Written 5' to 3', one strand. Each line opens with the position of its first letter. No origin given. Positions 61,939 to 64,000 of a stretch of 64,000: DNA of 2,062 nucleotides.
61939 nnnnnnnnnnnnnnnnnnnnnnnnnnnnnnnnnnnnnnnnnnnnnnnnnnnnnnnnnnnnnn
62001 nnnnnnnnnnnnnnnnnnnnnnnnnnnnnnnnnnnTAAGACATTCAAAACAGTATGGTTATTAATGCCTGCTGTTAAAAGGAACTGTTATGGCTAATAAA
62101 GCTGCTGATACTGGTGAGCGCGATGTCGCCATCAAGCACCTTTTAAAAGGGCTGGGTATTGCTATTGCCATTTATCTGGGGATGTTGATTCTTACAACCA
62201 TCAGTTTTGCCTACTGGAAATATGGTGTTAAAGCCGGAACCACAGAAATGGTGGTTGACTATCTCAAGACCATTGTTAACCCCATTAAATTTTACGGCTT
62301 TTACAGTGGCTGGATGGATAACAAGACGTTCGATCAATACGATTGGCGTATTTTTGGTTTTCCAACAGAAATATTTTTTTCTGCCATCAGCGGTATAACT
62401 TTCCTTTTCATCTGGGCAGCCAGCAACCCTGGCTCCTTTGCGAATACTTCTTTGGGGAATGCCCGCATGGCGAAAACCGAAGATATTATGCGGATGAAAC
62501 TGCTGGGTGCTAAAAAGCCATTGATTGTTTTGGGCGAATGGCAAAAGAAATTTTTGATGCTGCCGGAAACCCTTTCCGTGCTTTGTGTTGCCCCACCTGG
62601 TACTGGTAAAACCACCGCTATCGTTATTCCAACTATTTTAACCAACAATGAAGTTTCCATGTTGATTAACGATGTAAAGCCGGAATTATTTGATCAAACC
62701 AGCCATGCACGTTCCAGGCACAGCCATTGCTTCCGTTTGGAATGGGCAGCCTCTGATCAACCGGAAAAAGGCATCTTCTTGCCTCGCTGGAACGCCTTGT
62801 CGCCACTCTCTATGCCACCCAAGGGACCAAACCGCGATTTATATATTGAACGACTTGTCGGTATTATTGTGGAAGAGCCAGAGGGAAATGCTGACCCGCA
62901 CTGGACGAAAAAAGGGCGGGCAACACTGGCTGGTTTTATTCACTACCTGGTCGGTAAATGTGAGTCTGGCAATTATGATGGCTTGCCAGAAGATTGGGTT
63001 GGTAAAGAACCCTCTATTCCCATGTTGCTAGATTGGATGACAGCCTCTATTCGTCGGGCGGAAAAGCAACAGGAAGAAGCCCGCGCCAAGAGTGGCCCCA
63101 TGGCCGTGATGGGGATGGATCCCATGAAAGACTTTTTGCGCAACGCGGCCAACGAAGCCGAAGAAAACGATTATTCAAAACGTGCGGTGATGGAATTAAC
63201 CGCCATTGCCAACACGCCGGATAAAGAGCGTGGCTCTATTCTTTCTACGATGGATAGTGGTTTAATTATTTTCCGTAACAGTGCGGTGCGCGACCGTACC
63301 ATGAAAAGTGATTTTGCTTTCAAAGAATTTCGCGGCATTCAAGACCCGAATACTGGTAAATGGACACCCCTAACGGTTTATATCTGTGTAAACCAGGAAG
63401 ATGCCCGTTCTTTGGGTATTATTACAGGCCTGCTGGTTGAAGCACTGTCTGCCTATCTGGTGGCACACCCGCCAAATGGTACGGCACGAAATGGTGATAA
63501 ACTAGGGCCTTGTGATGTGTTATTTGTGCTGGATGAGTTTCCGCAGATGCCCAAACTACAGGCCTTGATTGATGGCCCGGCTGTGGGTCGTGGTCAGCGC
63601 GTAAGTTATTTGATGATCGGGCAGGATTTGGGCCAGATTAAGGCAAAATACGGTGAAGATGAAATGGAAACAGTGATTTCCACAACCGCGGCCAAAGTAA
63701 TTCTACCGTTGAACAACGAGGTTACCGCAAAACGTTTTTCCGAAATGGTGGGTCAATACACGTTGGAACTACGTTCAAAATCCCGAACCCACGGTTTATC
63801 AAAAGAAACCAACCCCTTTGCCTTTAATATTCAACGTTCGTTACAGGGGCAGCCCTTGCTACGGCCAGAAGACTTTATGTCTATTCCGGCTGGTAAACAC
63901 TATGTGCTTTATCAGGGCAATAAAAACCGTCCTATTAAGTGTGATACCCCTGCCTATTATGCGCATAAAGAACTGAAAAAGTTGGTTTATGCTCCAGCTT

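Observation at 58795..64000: T4SS module (VirB10-like, VirB11, VirD4) inserted directly after secE-nusG where rplK-rplA normally follow, and VirB10 homolog has an unusual lipoprotein/Ig-domain N-terminus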

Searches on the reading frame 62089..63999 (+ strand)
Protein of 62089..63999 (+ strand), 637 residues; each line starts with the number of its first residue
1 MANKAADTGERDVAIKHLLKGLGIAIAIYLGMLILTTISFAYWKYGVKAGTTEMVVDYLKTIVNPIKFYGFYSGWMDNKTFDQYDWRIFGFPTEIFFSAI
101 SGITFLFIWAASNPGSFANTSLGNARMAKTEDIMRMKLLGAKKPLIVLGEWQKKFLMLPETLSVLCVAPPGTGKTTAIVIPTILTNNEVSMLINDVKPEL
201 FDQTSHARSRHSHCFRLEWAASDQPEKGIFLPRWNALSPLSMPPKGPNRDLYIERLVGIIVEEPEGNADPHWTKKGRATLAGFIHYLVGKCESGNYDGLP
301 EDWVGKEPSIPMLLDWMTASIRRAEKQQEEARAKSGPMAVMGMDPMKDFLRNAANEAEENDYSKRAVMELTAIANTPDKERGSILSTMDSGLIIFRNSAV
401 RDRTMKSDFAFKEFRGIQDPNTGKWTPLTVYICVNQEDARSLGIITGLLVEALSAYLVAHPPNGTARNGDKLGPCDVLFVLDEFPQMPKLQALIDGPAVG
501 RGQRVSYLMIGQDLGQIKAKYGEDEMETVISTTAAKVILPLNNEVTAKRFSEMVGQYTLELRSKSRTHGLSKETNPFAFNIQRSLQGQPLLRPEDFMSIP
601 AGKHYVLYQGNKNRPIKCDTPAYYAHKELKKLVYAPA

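Call 8: search_protein_families(library=pfam, proteins=[window:62089-63999:+], max_evalue=0.1)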
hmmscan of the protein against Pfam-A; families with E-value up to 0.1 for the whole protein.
window:62089-63999:+ (637 aa): 4 families
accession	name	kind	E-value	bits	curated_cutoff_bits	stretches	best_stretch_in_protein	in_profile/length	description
PF02534.20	T4SS-DNA_transf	-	4.6e-58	197.7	20.1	1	122-631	8-453/468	Type IV secretory system Conjugative DNA transfer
PF12696.13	TraG-D_C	-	1.2e-24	87.1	22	1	477-600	2-125/126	TraM recognition site of TraD and TraG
PF10412.15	TrwB_AAD_bind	-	3.5e-17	62.8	20.5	1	373-609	160-376/387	Type IV secretion-system coupling protein DNA-binding domain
PF00270.35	DEAD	-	0.034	14.3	26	1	162-184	15-39/167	DEAD/DEAH box helicase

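Call 9: search_protein_families(library=ncbifam, proteins=[window:62089-63999:+], max_evalue=0.01)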
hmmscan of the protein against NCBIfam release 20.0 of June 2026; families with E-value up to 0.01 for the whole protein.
window:62089-63999:+ (637 aa): 10 families
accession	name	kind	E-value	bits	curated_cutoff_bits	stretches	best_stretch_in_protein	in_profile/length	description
NF045973.1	conju_CD1115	equivalog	1.8e-42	145.8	250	1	163-612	26-426/442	VirD4-like conjugal transfer protein, CD1115 family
NF010424.0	PRK13850.1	equivalog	1.1e-35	123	681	2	364-633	293-540/670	type IV secretion system ATPase VirD4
NF010450.0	PRK13876.1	subfamily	1.9e-34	119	674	2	373-636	312-556/667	IncP-type conjugal transfer protein TraG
NF010472.0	PRK13897.1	equivalog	2.7e-34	118.7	728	2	366-631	313-558/657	type IV secretion system component VirD4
NF010453.0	PRK13880.1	subfamily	9.3e-29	100.1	586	1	56-603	54-565/630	conjugal transfer coupling protein TraG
NF010394.0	PRK13822.1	subfamily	4.3e-15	55.5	443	1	476-633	478-631/643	conjugal transfer coupling protein TraG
TIGR02767.1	TraG-Ti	equivalog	2.7e-13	49.6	686.2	1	477-632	467-617/623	Ti-type conjugative transfer system protein TraG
TIGR02759.1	TraD_Ftype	equivalog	1.9e-06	27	521.35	1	431-611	372-541/566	type IV conjugative transfer system coupling protein TraD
TIGR03743.1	SXT_TraD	subfamily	2.8e-05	22.8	366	1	475-612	486-627/636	conjugative transfer system coupling protein TraD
NF041326.1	Bacteroid_MobC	subfamily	4.6e-05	22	900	1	479-564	460-543/655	conjugal transfer protein MobC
